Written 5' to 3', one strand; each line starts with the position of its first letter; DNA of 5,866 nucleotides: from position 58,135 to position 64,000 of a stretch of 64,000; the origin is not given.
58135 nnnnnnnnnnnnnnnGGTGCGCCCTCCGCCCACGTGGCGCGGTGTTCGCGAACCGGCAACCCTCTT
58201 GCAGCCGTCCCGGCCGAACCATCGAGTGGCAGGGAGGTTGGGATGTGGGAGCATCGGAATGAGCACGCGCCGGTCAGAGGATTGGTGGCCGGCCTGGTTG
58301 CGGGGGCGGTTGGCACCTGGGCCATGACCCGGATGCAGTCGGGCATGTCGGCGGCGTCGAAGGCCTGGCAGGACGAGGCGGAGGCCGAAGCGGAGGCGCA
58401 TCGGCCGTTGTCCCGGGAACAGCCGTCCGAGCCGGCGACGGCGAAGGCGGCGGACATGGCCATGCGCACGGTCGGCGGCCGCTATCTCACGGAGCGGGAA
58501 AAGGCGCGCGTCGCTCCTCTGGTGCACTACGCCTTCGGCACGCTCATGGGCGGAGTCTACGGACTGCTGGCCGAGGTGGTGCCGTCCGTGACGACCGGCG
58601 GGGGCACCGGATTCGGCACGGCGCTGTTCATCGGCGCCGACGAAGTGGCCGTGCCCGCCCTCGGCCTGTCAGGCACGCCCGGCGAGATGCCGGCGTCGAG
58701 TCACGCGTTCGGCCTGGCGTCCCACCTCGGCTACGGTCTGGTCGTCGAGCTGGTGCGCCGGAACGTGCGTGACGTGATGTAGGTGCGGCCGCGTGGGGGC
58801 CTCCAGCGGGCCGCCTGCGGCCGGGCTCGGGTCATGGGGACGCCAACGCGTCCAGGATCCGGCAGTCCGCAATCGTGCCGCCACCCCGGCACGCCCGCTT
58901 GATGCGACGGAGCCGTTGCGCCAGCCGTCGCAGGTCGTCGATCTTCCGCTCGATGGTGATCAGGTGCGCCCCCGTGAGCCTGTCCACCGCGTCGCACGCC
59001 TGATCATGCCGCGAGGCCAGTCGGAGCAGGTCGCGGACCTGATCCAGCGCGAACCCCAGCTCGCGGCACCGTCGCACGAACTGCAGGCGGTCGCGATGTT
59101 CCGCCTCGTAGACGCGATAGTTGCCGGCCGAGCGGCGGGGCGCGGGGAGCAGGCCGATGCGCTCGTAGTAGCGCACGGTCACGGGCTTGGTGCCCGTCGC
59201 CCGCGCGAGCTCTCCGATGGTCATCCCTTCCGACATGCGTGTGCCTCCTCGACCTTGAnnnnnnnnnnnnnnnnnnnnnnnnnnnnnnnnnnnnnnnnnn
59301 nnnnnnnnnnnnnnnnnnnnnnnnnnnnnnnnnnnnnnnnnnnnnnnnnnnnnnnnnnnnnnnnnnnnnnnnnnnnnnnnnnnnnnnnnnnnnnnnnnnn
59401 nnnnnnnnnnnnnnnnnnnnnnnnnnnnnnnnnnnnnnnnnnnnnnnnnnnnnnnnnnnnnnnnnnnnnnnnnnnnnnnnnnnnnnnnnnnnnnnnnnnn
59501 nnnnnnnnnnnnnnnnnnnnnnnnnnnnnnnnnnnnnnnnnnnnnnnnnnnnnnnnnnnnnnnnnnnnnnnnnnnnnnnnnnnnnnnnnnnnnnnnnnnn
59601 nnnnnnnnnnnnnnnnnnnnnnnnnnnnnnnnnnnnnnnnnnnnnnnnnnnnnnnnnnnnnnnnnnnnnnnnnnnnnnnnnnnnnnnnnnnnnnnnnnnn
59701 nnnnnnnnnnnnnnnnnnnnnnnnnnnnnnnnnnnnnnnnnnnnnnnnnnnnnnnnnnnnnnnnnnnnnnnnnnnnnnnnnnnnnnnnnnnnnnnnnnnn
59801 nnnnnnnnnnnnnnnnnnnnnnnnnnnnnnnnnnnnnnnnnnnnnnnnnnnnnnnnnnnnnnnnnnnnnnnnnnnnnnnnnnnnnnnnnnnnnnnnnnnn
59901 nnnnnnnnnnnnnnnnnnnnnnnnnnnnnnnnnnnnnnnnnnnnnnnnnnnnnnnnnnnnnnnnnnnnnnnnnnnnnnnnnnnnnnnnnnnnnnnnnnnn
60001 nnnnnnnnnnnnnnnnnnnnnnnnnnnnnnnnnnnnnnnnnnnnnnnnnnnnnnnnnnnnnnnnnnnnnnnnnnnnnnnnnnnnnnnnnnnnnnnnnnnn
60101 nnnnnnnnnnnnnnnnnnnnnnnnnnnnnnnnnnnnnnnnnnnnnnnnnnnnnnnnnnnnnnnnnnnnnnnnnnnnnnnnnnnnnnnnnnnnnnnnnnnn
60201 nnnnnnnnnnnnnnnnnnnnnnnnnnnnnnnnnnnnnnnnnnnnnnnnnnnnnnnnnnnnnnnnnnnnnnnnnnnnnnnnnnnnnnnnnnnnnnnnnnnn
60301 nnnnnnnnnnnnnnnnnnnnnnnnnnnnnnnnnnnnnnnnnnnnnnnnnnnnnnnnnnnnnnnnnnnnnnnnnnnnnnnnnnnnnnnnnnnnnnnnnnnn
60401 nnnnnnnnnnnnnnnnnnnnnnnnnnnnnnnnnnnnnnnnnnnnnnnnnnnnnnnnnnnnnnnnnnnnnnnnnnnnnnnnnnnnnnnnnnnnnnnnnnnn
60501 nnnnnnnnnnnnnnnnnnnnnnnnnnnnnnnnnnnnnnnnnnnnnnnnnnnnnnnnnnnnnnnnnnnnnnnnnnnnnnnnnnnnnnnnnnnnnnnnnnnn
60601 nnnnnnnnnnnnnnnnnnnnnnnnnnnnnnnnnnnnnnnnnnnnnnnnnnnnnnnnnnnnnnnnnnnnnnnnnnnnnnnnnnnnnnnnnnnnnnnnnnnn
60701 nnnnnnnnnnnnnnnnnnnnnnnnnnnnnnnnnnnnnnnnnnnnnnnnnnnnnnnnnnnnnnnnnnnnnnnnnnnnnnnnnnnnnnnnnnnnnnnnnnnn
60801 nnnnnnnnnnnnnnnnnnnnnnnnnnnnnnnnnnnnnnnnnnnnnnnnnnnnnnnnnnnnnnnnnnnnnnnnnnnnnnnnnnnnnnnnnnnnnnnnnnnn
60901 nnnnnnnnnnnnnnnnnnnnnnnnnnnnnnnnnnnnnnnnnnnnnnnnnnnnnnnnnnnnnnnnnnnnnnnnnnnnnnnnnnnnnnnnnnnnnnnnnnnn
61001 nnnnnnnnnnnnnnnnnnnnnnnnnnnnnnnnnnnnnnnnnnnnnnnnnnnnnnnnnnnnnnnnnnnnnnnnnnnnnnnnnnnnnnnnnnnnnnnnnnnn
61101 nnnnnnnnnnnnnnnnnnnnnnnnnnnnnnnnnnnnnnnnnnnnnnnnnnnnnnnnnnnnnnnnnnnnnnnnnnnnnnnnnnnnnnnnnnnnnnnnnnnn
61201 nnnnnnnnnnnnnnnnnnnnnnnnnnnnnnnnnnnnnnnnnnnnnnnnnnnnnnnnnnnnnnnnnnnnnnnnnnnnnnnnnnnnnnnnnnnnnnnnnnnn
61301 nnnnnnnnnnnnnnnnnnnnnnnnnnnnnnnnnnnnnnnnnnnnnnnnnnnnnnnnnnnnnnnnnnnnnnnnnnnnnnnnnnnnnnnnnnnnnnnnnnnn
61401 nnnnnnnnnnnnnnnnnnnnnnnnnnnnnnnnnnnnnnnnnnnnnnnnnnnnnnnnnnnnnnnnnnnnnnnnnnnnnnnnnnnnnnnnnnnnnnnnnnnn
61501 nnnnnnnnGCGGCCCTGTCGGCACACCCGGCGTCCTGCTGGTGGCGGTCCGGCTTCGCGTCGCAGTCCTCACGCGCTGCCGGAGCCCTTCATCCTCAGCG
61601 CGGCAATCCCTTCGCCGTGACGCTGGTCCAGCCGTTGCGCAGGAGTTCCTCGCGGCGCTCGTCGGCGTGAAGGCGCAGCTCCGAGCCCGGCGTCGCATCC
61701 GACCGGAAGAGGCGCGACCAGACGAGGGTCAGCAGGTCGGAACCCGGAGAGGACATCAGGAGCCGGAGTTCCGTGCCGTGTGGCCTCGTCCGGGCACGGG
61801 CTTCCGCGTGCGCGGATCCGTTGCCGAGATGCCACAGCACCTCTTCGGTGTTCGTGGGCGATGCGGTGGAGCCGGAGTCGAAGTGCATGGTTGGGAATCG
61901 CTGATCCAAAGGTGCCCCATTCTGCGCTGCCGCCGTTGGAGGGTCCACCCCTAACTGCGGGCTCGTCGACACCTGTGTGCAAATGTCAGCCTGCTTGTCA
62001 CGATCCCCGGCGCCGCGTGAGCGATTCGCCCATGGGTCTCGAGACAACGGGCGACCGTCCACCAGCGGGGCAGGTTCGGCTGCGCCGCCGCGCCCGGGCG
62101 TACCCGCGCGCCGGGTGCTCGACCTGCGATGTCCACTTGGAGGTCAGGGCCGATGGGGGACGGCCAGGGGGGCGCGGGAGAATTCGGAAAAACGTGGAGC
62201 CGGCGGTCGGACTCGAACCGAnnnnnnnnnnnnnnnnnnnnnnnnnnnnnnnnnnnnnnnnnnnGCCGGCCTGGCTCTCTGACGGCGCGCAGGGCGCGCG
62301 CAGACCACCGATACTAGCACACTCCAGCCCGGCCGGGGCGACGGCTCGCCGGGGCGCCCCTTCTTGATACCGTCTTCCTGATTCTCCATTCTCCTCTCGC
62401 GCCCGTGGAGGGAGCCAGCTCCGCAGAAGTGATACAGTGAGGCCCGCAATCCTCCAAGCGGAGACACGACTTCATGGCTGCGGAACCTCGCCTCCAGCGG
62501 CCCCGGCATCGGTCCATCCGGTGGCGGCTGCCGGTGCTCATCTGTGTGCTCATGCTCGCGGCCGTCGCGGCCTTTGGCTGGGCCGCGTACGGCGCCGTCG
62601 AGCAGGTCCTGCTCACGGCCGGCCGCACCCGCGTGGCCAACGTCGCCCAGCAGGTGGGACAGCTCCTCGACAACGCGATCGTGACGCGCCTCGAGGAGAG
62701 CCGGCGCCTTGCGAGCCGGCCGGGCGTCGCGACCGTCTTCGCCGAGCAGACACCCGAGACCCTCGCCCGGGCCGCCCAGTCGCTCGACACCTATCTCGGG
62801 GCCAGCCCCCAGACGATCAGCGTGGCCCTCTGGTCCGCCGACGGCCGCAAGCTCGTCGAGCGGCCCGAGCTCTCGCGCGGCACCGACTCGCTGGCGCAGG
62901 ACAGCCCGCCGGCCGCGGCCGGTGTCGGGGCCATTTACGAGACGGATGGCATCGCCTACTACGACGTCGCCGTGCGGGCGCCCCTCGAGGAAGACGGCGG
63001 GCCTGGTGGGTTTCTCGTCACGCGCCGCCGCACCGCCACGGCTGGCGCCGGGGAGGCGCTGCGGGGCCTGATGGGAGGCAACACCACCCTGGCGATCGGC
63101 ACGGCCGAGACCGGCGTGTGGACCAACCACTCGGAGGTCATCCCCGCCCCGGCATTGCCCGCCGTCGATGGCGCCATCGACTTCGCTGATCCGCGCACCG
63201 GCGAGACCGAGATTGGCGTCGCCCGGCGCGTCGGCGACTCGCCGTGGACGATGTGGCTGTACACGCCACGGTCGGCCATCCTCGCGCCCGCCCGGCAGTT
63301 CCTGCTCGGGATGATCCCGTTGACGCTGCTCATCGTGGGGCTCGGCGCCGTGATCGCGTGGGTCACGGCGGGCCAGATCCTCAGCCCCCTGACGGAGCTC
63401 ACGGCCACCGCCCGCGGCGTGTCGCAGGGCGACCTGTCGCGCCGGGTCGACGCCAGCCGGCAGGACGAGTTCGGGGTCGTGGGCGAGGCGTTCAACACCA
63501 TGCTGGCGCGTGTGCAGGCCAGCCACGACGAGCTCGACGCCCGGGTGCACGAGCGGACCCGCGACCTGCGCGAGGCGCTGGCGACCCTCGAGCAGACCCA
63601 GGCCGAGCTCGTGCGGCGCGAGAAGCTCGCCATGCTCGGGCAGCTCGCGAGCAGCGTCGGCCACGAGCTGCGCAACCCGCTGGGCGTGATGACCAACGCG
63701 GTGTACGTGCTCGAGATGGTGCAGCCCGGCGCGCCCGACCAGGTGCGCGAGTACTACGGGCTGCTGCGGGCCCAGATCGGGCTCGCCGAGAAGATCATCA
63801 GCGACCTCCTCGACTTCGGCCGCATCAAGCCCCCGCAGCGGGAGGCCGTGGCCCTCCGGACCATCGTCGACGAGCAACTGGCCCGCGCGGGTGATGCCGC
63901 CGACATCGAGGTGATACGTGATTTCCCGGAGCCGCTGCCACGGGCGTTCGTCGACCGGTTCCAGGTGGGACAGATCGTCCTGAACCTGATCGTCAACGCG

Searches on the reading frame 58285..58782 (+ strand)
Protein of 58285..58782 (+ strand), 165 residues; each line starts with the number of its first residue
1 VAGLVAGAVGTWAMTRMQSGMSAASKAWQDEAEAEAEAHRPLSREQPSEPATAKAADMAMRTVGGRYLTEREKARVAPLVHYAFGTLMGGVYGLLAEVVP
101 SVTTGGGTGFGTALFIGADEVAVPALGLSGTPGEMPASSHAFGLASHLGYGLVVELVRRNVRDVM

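Call 51: search_protein_families(library=pfam, proteins=[window:58285-58782:+], max_evalue=0.00001)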
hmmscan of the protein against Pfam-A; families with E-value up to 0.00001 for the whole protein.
window:58285-58782:+ (165 aa): 1 family
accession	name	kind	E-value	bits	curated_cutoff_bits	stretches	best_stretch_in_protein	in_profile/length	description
PF07274.17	DUF1440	-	3e-10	40.7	34.7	1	74-155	53-134/135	Protein of unknown function (DUF1440)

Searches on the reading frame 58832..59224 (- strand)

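Call 51: search_protein_families(library=pfam, proteins=[window:58832-59224:-], max_evalue=0.00001)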
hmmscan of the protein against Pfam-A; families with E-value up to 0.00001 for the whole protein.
window:58832-59224:- (130 aa): 3 families
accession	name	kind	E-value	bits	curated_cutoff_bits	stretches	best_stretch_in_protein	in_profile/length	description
PF13411.12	MerR_1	-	3.5e-21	75.5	21.6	1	1-68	1-67/69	MerR HTH family regulatory protein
PF00376.29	MerR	-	6.2e-17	61.6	28.2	1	2-39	1-38/38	MerR family regulatory protein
PF09278.17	MerR-DNA-bind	-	9.9e-17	61.8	25.4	1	44-107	1-64/65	MerR, DNA binding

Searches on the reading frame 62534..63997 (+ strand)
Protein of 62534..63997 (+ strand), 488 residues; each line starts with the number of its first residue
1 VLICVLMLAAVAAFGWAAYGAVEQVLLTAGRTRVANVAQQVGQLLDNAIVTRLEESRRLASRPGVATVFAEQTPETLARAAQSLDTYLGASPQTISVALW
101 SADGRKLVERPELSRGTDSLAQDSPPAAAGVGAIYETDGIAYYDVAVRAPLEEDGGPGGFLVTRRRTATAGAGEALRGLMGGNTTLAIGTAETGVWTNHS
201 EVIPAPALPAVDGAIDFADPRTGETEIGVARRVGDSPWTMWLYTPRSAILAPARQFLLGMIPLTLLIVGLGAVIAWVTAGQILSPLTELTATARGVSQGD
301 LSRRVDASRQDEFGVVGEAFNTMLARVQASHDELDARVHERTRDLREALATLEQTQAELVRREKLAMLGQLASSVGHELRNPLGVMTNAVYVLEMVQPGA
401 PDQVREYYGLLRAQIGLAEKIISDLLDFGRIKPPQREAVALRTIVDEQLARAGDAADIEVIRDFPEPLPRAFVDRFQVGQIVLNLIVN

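Call 51: search_protein_families(library=pfam, proteins=[window:62534-63997:+], max_evalue=0.00001)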
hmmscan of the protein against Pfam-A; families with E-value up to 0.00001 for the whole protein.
window:62534-63997:+ (488 aa): 2 families
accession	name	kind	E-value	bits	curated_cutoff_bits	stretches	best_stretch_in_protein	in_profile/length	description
PF00672.30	HAMP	-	5.4e-13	49.5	25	1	278-328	2-52/53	HAMP domain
PF00512.31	HisKA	-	4.5e-10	39.9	26.9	1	368-432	2-64/66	His Kinase A (phospho-acceptor) domain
